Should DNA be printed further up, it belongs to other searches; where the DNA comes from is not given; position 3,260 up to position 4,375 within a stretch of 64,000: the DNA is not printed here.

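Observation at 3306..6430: Low-GC accessory island: PLD-nuclease/SNF2-like helicase gene decapitated by a decayed IS3 element, beside a 3-TM repeat protein (remnant of a defence-like module?)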

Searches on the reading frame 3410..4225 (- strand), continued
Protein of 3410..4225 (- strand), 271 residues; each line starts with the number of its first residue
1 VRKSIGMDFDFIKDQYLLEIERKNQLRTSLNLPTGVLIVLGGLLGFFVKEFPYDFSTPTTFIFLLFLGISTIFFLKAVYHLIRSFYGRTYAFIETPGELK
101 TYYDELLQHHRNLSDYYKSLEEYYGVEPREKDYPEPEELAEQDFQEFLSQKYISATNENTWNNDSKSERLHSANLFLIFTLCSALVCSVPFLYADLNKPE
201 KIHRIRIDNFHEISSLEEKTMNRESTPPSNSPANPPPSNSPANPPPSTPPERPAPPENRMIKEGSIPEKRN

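Call 67: search_protein_families(library=padloc, alignment_id=A3, max_evalue=0.01)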
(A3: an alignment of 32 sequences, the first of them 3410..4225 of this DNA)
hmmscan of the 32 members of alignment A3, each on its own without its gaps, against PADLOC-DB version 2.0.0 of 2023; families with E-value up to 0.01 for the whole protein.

A. member 1, window:3410-4225:- (271 aa): 1 family
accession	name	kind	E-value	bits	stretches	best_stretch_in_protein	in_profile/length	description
PDLC02364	PycTM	-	0.0002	19.8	1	20-123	13-105/160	-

B. families by the number of members that match (of 32 scanned): 6 families
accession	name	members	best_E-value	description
PDLC02364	PycTM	7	4e-06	-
PDLC02363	PycTM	2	4.4e-05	-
PDLC03819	RTasSLATT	2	0.00045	DRT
PDLC03795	RTasSLATT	2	0.0035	DRT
PDLC00695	Effector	1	0.00061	2TM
PDLC02365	PycTM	1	0.0048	-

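Call 72: search_protein_families(library=pfam, proteins=[L038:8708-9922:+, L038:9995-10648:+, L039:9463-10362:+, L041:7608-8888:+, L040:8452-8925:+, L038:7568-7906:-, L038:7195-7557:-, L012:3981-4628:+, L013:1442-1921:+], max_evalue=0.001)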
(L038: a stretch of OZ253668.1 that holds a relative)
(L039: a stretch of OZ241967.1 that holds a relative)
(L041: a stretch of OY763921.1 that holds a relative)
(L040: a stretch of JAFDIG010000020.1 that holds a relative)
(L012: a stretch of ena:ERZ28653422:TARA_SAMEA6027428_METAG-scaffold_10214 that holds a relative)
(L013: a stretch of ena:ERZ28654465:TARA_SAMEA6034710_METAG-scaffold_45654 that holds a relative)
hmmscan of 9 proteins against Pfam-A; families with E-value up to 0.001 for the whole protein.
L038:8708-9922:+ (404 aa): 2 families
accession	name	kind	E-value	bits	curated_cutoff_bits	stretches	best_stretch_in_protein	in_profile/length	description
PF14294.11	DUF4372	-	1.2e-30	106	25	1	14-86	1-73/74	Domain of unknown function (DUF4372)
PF01609.27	DDE_Tnp_1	-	3.8e-28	99.1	23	1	134-344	5-200/200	Transposase DDE domain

L038:9995-10648:+ (217 aa): 1 family
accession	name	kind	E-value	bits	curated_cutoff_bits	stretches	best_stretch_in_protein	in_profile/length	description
PF00589.27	Phage_integrase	-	4.2e-17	62.9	27.1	1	18-205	2-169/172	Phage integrase family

L039:9463-10362:+ (299 aa): 0 families

L041:7608-8888:+ (426 aa): 1 family
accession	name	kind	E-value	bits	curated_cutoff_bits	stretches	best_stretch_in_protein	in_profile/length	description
PF00999.27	Na_H_Exchanger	-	2e-55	188.6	26.2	1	19-410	3-375/375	Sodium/hydrogen exchanger, transmembrane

L040:8452-8925:+ (157 aa): 0 families

L038:7568-7906:- (112 aa): 1 family
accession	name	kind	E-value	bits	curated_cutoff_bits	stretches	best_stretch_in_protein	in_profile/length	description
PF03693.20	ParD_antitoxin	-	8.2e-13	49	21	1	26-90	7-64/81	Bacterial antitoxin of ParD toxin-antitoxin type II system and RHH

L038:7195-7557:- (120 aa): 1 family
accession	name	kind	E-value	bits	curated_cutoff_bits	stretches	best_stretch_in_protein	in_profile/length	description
PF05016.21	ParE_toxin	-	2.7e-09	37.9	23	1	7-109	2-88/89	ParE toxin of type II toxin-antitoxin system, parDE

L012:3981-4628:+ (215 aa): 0 families

L013:1442-1921:+ (159 aa): 0 families

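Call 75: find_related_loci(query=P0182, collection=viral_contigs, flank=5000)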
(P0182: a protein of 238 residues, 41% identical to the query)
Query P0182 (238 aa) in viral_contigs; peptide patterns used: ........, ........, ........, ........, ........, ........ (x = any residue, [..] = any of these).
33 stretches matched a pattern, but none encodes a relative of the query by tblastn (E <= 1e-3).

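Call 76: find_related_loci(query=window:3410-4207:-, collection=metagenome_contigs, flank=8000)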
Query window:3410-4207:- (265 aa) in metagenome_contigs; peptide patterns used: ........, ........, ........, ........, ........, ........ (x = any residue, [..] = any of these).
165 stretches matched a pattern, but none encodes a relative of the query by tblastn (E <= 1e-3).

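Call 77: find_related_loci(query=P0186, collection=metagenome_contigs, flank=6000)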
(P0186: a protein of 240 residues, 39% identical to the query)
Query P0186 (240 aa) in metagenome_contigs; peptide patterns used: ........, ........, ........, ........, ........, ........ (x = any residue, [..] = any of these).
492 stretches matched a pattern, but none encodes a relative of the query by tblastn (E <= 1e-3).

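Call 79: search_dna_similar(query=window:3410-4207:-, collection=plasmids, mode=protein, max_evalue=0.001, max_rows=20)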
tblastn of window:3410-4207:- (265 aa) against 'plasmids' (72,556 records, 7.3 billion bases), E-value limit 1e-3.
Records with a match: 1; places in all: 1; records where one place covers at least 80% of the query: 0.
Best place of each record, by identity: <60% 1.
By first word of the organism name: Photobacterium 1.
By predicted mobility (MOB-suite, as given by PLSDB): non-mobilizable 1.
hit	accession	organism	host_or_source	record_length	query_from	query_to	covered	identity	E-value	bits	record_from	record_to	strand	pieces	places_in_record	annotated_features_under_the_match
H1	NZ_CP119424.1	Photobacterium sp. DA100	-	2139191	48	191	54%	28.9%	1e-8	63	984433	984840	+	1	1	none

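Call 80: search_dna_similar(query=L010:4716-7910:-, collection=plasmids, mode=protein, max_evalue=1e-20, max_rows=15)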
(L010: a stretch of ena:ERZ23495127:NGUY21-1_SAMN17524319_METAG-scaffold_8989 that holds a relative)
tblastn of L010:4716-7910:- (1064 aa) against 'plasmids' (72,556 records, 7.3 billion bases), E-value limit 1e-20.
Records with a match: 160; places in all: 160; records where one place covers at least 80% of the query: 20.
Best place of each record, by identity: <60% 160.
By first word of the organism name: Bacillus 15; Listeria 15; Escherichia 14; Enterococcus 13; Acinetobacter 11; Lactococcus 8; Rhodococcus 7; Synechocystis 6; Nostoc 3; Paenarthrobacter 3; and 56 more.
By predicted mobility (MOB-suite, as given by PLSDB): non-mobilizable 89; mobilizable 44; conjugative 27.
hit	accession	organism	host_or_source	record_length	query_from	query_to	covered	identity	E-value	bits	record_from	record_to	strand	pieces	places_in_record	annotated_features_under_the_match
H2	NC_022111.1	Prevotella sp. oral taxon 299 str. F0039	Homo sapiens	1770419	9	949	88%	35.4%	2e-152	510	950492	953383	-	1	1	none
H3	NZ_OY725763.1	Parabacteroides distasonis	-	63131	1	972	91%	31.0%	2e-110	387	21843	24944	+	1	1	SNF2-related protein | RNA-binding domain-containing protein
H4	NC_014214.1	Allomeiothermus silvanus DSM 9946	hot spring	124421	7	992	93%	30.3%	7e-106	373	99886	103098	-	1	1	helicase-related protein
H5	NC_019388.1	Thermus oshimai JL-2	-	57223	56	933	83%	31.4%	2e-105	371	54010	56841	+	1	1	helicase-related protein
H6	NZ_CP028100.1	Synechocystis sp. IPPAS B-1465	axenic culture,Synechocystis sp. GT-L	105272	18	1018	94%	25.1%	3e-56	221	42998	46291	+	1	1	helicase-related protein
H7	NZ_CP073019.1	Synechocystis sp. PCC 6803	cell culture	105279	18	1018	94%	25.1%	3e-56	221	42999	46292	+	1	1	helicase-related protein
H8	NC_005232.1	Synechocystis sp. PCC 6803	-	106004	18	1018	94%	25.1%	3e-56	221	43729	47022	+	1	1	helicase-related protein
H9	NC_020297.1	Synechocystis sp. PCC 6803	-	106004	18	1018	94%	25.1%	3e-56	221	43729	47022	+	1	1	helicase-related protein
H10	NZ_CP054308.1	Synechocystis sp. PCC 7338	cell culture,Tidal pool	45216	18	1018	94%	24.9%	3e-57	224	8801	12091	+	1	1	helicase-related protein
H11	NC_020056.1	Anabaena cylindrica PCC 7122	water, most likely pond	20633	33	1021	93%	24.9%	2e-48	196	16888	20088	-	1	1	helicase-related protein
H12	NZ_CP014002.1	Picosynechococcus sp. PCC 73109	cell culture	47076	18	1018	94%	24.4%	3e-48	196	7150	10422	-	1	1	helicase-related protein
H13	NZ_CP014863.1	Thermococcus profundus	-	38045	32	905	82%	27.4%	1e-70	266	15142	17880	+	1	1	helicase-related protein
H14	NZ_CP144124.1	Halalkalicoccus sp. CGA53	cell culture,sediment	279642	26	914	84%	26.3%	2e-59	231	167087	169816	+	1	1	helicase-related protein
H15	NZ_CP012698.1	Microbacterium sp. No. 7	whole organism,activated sludge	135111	5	910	85%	25.2%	8e-44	182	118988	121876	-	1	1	helicase-related protein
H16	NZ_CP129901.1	Rhodococcus ruber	soil,bacterial genome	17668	7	889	83%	25.8%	2e-48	196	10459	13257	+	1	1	helicase-related protein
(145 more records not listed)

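Call 81: get_annotated_region(hit=H3, flank=6000)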
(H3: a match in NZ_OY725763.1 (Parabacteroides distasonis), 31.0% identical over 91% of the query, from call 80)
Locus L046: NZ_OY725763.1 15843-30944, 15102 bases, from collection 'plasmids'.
description: Parabacteroides distasonis strain Parabacteroides distasonis TSDC17.2-1.1 plasmid 18, complete sequence
organism: Parabacteroides distasonis (NCBI taxid 823)
taxonomy: Bacteria; Bacteroidota; Bacteroidia; Bacteroidales; Tannerellaceae; Parabacteroides; Parabacteroides distasonis
host: -; source: -; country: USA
typing (MOB-suite, as given by PLSDB): non-mobilizable
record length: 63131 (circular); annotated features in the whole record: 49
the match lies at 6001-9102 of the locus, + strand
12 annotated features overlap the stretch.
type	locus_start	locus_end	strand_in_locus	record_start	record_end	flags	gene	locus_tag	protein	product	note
CDS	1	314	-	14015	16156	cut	-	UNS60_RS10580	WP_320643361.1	TonB-dependent receptor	-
CDS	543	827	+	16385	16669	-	-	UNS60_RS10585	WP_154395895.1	hypothetical protein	-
CDS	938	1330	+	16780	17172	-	-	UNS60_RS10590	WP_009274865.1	transcriptional repressor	GO:0006355 - regulation of DNA-templated transcription [Evidence IEA]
CDS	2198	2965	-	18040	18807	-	-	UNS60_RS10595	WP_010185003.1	metallophosphoesterase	-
CDS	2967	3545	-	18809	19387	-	-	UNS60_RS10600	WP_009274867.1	metallophosphoesterase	-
CDS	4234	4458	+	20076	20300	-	-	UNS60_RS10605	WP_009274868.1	helix-turn-helix transcriptional regulator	-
CDS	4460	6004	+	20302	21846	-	-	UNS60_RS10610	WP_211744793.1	RNA-binding domain-containing protein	-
CDS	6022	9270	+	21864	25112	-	-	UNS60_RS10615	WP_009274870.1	SNF2-related protein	-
CDS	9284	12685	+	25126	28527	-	-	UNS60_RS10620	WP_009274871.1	N-6 DNA methylase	GO:0006304 - DNA modification [Evidence IEA]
CDS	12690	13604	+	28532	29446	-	-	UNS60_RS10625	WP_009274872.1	hypothetical protein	-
CDS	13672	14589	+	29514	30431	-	-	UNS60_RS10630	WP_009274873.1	toll/interleukin-1 receptor domain-containing protein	GO:0007165 - signal transduction [Evidence IEA]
CDS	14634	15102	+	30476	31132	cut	-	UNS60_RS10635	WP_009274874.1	hypothetical protein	-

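Call 82: get_annotated_region(hit=H4, flank=6000)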
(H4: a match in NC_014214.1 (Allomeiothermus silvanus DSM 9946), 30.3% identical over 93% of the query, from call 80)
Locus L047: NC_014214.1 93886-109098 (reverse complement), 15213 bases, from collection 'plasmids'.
description: Allomeiothermus silvanus DSM 9946 plasmid pMESIL02, complete sequence
organism: Allomeiothermus silvanus DSM 9946 (NCBI taxid 526227)
taxonomy: Bacteria; Deinococcota; Deinococci; Thermales; Thermaceae; Allomeiothermus; Allomeiothermus silvanus; Allomeiothermus silvanus DSM 9946
host: -; source: hot spring; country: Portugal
typing (MOB-suite, as given by PLSDB): non-mobilizable; replicon rep_cluster_1813; mating-pair formation MPF_T
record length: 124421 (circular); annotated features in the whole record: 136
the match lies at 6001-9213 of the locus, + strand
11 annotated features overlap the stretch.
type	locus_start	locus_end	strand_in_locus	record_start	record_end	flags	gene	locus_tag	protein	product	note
CDS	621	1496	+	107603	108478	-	-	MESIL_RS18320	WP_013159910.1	DNA adenine methylase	-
CDS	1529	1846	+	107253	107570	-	-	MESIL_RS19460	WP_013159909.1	hypothetical protein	-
CDS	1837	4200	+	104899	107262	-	-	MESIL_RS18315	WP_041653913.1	DNA methyltransferase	-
CDS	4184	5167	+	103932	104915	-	-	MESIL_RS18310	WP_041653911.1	hypothetical protein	-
CDS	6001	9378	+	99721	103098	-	-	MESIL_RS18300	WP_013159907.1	helicase-related protein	-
CDS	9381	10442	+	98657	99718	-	-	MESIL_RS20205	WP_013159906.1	hypothetical protein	-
CDS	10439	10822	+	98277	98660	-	-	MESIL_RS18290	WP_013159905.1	hypothetical protein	-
CDS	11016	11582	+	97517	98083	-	-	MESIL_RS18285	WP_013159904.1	hypothetical protein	-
CDS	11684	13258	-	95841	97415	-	-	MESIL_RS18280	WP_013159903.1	DEAD/DEAH box helicase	-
CDS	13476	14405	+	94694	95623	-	-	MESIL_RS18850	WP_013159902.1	site-specific integrase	GO:0015074 - DNA integration [Evidence IEA]; GO:0006310 - DNA recombination [Evidence IEA]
CDS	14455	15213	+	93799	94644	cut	-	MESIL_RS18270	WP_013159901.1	DUF1385 domain-containing protein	-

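Call 83: predict_structure(alignment_id=A3)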
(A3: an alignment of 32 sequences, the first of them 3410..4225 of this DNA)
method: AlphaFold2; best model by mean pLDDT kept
length: 271 residues; sequences in the alignment: 32
mean_pLDDT: 87.0   pTM: 0.76
mean pLDDT of the five models: 87.0, 86.7, 86.6, 86.2, 85.0
residues with pLDDT >= 90: 196; 70-90: 28; 50-70: 19; < 50: 28
segments of 3 or more residues with pLDDT < 50: 215-227, 229-234, 236-240
pLDDT, mean of each block of 10 residues (from residue 1): 69 97 96 97 98 96 98 98 95 96 98 93 86 89 96 97 97 98 98 95 76 48 46 45 66 94 87 66
secondary structure, 60 per line:
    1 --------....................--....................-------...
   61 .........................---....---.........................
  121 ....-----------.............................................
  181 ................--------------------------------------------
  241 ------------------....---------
elements in order: H9-28 H31-50 H58-85 E89-92 H96-124 H136-196 E259-262

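Call 85: fold_search(model_id=the predicted structure, library=pdb)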
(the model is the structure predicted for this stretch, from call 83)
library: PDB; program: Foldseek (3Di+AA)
matches with E <= 10: 261; with E <= 0.001: 0
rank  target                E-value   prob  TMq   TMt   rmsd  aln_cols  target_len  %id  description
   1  1uru                  2.8e-01  0.16  0.17  0.20  14.6       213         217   15  Amphiphysin BAR domain from Drosophila (released 2003-12-04)
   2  2ykt_A                3.1e-01  0.35  0.25  0.28  15.1       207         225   12  Crystal structure of the I-BAR domain of IRSp53 (BAIAP2) in complex with an EHEC derived Tir peptide (released 2011-09-07)
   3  5c5b_D                3.6e-01  0.20  0.21  0.16  17.7       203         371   12  Crystal Structure of Human APPL BAR-PH Heterodimer (released 2016-06-22)
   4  4h8s_A                4.0e-01  0.15  0.20  0.16  16.5       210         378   12  Crystal structure of human APPL2BARPH domain (released 2012-10-17)
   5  2q13                  4.5e-01  0.16  0.20  0.16  15.0       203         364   13  Crystal structure of BAR-PH domain of APPL1 (released 2007-08-14)
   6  6wm9_D                5.0e-01  0.63  0.30  0.28  14.1       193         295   12  Plasmodium vivax reticulocyte binding protein 2b (PvRBP2b) bound to human monoclonal antibody 237235 (released 2021-01-27)
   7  1i4l_A                5.0e-01  0.38  0.25  0.34  11.9       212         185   13  CRYSTAL STRUCTURE ANALYSIS OF RAC1-GDP IN COMPLEX WITH ARFAPTIN (P41) (released 2001-05-16)
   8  6wty_G                5.2e-01  0.60  0.29  0.28  13.8       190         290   14  Plasmodium vivax reticulocyte binding protein 2b (PvRBP2b) bound to human monoclonal antibody 253245 (released 2021-01-27)
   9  1i4t_A                5.5e-01  0.35  0.24  0.33  12.0       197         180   13  CRYSTAL STRUCTURE ANALYSIS OF RAC1-GMPPNP IN COMPLEX WITH ARFAPTIN (released 2001-05-16)
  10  1wdz_A                5.8e-01  0.16  0.18  0.21  16.0       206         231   11  Crystal structure of RCB domain of IRSp53 (released 2005-06-07)
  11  2z0o                  5.8e-01  0.15  0.20  0.16  14.4       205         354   13  Crystal structure of APPL1-BAR-PH domain (released 2008-05-13)
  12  5c5b_B                7.5e-01  0.13  0.20  0.16  18.1       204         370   12  Crystal Structure of Human APPL BAR-PH Heterodimer (released 2016-06-22)
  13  2d1l_B                8.0e-01  0.15  0.21  0.24  22.5       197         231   12  Structure of F-actin binding domain IMD of MIM (Missing In Metastasis) (released 2006-09-12)
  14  2d1l_A                8.0e-01  0.11  0.16  0.17  20.8       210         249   14  Structure of F-actin binding domain IMD of MIM (Missing In Metastasis) (released 2006-09-12)
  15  23as_0                8.4e-01  0.18  0.24  0.19  16.3       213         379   13  Structure of Arabidopsis SNX1 (Class l, 7-fold) (released 2026-03-18)
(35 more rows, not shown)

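Call 91: search_solved_structures(query=L008:3609-6476:-, max_evalue=0.001)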
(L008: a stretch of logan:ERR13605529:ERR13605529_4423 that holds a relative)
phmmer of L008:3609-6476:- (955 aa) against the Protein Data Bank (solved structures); distinct sequences matched with E-value up to 0.001: 8.
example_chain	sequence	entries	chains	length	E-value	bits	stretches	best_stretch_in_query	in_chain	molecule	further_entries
8cxz_A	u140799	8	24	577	1e-21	80.2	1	651-885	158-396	Site-specific DNA-methyltransferase (adenine-specific)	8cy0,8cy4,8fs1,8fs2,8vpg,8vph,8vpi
7lni_A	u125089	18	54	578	1.1e-21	80.2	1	651-884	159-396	Site-specific DNA-methyltransferase (adenine-specific)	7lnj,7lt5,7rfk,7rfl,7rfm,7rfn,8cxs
7qw5_A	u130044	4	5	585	1.2e-11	46.9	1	649-752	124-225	Modification methylase BseCI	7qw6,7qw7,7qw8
1g38_A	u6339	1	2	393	4.9e-05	25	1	647-771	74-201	MODIFICATION METHYLASE TAQI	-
2ibs_A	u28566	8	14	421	5.6e-05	24.8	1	647-771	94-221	Modification methylase TaqI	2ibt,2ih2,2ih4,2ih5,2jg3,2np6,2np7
1aqj_A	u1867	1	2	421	5.6e-05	24.8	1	647-771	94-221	ADENINE-N6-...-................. TAQI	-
1aqi_A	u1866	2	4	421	5.7e-05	24.8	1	647-771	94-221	ADENINE-N6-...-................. TAQI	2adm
2okc_A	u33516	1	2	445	0.00016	23.3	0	652-777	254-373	Type I restriction enzyme StySJI M protein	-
